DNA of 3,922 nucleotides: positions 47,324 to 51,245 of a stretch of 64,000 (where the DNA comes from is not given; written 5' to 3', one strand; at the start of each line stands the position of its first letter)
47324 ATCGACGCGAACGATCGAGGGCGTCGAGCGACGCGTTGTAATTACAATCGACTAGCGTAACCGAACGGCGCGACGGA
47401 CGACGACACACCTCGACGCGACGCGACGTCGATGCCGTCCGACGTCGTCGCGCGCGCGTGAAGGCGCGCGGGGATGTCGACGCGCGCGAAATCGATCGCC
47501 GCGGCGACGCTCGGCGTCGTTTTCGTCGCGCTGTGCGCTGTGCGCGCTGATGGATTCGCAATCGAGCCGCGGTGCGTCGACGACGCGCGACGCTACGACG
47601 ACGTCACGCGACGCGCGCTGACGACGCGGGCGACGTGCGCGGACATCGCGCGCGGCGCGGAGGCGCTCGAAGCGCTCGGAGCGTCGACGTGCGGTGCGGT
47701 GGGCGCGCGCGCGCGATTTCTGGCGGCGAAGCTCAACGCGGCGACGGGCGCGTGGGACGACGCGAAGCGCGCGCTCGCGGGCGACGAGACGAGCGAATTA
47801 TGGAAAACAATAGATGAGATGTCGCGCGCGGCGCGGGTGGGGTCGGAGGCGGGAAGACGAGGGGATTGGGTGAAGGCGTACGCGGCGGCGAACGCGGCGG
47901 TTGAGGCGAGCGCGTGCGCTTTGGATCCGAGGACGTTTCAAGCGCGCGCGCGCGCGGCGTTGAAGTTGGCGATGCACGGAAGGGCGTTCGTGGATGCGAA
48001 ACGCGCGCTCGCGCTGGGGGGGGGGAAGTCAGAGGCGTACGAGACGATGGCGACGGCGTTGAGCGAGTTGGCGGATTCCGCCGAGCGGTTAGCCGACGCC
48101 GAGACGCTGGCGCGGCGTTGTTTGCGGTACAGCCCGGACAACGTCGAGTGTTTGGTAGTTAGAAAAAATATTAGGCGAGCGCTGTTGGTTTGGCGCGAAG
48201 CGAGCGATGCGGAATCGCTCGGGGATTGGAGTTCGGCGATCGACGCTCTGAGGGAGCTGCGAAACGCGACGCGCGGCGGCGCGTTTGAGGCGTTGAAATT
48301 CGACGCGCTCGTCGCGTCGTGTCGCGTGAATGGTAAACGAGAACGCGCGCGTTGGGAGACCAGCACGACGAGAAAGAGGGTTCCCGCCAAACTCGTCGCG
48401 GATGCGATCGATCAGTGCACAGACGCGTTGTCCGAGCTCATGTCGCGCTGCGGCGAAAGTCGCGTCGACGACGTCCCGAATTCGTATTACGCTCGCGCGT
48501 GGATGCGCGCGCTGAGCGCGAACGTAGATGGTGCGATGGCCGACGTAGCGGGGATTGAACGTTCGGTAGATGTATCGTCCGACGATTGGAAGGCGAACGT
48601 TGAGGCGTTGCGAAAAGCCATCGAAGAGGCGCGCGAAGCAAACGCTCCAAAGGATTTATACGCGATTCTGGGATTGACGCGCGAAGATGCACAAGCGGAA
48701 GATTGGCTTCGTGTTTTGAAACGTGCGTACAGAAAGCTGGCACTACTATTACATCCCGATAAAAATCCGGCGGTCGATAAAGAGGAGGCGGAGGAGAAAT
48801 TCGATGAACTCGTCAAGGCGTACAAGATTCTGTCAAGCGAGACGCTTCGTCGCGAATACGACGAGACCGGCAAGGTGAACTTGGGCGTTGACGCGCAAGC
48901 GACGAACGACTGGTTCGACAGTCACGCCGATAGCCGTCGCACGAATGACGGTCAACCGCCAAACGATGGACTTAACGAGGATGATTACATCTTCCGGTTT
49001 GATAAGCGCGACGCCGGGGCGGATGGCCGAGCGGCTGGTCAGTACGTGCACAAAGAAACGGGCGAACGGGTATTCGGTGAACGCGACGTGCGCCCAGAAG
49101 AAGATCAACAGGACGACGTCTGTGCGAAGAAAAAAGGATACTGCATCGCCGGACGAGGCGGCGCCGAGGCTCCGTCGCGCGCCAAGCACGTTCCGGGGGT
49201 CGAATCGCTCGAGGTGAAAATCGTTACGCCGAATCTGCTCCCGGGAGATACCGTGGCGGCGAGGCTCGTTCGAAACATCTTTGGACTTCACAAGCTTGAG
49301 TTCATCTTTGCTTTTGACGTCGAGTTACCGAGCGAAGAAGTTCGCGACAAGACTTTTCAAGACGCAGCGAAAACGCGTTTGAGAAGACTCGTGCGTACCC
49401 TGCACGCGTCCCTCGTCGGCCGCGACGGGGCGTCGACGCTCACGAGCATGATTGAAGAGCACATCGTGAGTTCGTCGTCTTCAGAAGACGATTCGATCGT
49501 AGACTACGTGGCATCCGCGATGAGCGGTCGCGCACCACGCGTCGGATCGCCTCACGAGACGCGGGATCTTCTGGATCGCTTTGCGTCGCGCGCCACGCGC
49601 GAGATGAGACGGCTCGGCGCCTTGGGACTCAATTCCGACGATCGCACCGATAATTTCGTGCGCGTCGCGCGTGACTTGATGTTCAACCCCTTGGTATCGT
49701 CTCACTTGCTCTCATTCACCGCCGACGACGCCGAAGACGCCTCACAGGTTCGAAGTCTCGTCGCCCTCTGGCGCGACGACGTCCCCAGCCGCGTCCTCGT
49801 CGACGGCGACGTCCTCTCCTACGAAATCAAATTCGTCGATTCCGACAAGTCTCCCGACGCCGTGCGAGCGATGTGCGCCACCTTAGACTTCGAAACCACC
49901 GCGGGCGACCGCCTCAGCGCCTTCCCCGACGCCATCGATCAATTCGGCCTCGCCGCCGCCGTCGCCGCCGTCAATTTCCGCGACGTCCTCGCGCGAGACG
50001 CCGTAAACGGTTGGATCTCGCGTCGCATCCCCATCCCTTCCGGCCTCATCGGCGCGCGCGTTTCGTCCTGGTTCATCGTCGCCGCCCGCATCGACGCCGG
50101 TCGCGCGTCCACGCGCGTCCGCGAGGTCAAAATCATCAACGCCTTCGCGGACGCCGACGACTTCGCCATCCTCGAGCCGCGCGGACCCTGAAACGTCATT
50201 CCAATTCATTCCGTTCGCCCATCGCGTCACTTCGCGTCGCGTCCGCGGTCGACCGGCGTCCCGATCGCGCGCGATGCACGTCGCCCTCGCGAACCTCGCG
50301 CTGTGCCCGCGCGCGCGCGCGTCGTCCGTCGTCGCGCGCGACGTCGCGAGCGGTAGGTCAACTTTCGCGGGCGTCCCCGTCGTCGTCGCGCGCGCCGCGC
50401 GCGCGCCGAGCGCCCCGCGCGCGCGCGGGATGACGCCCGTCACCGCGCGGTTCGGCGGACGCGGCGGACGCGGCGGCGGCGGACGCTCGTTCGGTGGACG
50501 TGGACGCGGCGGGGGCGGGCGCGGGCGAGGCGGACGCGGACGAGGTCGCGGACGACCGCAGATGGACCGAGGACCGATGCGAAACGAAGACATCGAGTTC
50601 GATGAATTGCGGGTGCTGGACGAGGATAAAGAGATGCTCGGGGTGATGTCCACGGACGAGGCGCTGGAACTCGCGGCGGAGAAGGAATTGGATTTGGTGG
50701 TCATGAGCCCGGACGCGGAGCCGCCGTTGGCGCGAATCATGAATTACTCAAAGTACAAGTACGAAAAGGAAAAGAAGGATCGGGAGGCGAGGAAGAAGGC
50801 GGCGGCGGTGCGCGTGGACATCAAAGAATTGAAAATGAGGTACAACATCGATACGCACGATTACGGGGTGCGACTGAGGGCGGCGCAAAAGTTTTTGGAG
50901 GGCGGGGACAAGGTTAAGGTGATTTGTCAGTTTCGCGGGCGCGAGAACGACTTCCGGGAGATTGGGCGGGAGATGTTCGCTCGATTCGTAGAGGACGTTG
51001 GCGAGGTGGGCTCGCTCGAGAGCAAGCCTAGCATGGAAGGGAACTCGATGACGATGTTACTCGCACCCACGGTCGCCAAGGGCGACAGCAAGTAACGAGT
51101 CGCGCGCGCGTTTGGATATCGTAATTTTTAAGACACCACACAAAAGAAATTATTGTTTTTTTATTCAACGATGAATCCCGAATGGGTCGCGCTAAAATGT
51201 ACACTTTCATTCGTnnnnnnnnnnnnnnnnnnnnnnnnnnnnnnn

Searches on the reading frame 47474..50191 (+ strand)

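Call 4: search_protein_families(library=pfam, proteins=[window:47474-50191:+], max_evalue=1)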
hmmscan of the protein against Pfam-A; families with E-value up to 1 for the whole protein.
window:47474-50191:+ (905 aa): 1 family
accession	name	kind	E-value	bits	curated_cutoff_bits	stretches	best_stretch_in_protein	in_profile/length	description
PF00226.36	DnaJ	-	5.7e-18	65.2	27.8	1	394-463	1-63/63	DnaJ domain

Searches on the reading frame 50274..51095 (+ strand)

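Call 4: search_protein_families(library=pfam, proteins=[window:50274-51095:+], max_evalue=1)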
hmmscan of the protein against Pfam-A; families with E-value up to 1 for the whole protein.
window:50274-51095:+ (273 aa): 2 families
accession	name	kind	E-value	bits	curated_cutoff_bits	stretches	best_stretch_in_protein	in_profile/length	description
PF00707.27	IF3_C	-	1.9e-32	111.5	34.8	1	181-265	1-85/86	Translation initiation factor IF-3, C-terminal domain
PF05198.21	IF3_N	-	4.2e-28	97.8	26.9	1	104-172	2-70/70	Translation initiation factor IF-3, N-terminal domain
